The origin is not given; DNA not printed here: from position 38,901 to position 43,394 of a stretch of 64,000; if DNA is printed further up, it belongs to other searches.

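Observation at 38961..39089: Two TTGCG-A5-YGCAA near-palindromes between an orphan HTH regulator and the giant T9SS lipase-like gene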

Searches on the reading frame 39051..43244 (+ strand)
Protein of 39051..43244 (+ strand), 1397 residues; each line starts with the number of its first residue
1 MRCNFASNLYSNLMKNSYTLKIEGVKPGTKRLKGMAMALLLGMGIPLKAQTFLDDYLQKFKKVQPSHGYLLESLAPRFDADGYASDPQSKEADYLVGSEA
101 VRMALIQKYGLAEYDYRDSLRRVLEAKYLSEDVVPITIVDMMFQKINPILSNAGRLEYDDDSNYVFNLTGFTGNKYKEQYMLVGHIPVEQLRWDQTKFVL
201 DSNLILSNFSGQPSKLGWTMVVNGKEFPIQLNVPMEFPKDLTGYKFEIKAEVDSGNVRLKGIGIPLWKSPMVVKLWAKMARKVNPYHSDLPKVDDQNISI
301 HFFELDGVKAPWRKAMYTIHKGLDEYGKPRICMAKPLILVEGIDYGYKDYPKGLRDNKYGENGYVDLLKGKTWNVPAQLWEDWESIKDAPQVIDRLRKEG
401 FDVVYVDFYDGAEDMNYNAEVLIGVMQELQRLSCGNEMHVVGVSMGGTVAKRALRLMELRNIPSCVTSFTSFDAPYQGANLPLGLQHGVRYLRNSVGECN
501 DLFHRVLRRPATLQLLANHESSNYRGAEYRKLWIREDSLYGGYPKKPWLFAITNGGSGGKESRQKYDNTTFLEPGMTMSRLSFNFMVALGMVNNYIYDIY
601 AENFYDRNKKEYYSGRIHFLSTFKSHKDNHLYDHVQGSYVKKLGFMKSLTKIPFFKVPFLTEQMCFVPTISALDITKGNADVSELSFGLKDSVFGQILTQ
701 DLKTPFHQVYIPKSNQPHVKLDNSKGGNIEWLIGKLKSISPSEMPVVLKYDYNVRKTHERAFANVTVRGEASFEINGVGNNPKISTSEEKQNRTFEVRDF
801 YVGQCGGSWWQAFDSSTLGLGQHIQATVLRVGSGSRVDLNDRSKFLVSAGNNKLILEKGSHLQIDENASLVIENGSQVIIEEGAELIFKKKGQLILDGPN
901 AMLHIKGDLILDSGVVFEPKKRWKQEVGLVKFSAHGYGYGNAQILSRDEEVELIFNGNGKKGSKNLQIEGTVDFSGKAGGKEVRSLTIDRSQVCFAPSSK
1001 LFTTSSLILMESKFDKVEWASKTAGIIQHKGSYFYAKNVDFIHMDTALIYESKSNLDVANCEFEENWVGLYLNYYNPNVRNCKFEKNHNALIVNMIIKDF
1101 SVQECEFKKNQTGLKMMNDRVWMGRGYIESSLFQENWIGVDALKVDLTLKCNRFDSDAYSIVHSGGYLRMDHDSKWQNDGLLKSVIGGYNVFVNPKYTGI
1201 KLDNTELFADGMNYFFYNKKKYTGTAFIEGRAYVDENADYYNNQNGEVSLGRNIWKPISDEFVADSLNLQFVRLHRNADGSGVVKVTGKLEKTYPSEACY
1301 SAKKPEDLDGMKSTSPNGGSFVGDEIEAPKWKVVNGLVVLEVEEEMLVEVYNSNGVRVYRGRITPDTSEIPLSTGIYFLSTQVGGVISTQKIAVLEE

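Call 8: search_protein_families(library=pfam, proteins=[window:39051-43244:+], max_evalue=0.01)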
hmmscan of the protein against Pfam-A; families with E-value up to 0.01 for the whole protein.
window:39051-43244:+ (1397 aa): 2 families
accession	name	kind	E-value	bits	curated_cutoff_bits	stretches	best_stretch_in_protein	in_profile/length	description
PF13229.12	Beta_helix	-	2.4e-08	34.2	25.9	1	1021-1118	44-146/158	Right handed beta helix region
PF05048.19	NosD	-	9.6e-05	22.4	23.6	1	1034-1141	49-154/212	Periplasmic copper-binding protein (NosD)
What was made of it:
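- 39090..43244 (+): Target gene. It encodes a 1384-aa secreted protein with a GVSMGG serine-hydrolase motif, a right-handed beta-helix and a weak T9SS C-terminal sorting domain. The start is revised from 39051. Pfam Beta_helix 2.4e-08 (call 8).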

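Call 13: search_protein_families(library=ncbifam, proteins=[window:39090-43244:+], max_evalue=1)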
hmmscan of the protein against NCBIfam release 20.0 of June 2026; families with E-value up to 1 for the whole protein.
window:39090-43244:+ (1384 aa): 1 family
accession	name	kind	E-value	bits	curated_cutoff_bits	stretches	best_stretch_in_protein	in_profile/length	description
TIGR04183.1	Por_Secre_tail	domain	0.0001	22.2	23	1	1327-1380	15-70/72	T9SS type A sorting domain-containing protein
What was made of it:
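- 39090..43244 (+): TIGR04183 scores 22.2 bits against a cutoff of 23 (call 13).
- On T9SS type A cargo (giant gene): 22.2 bits against a cutoff of 23 in the window protein (call 13).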
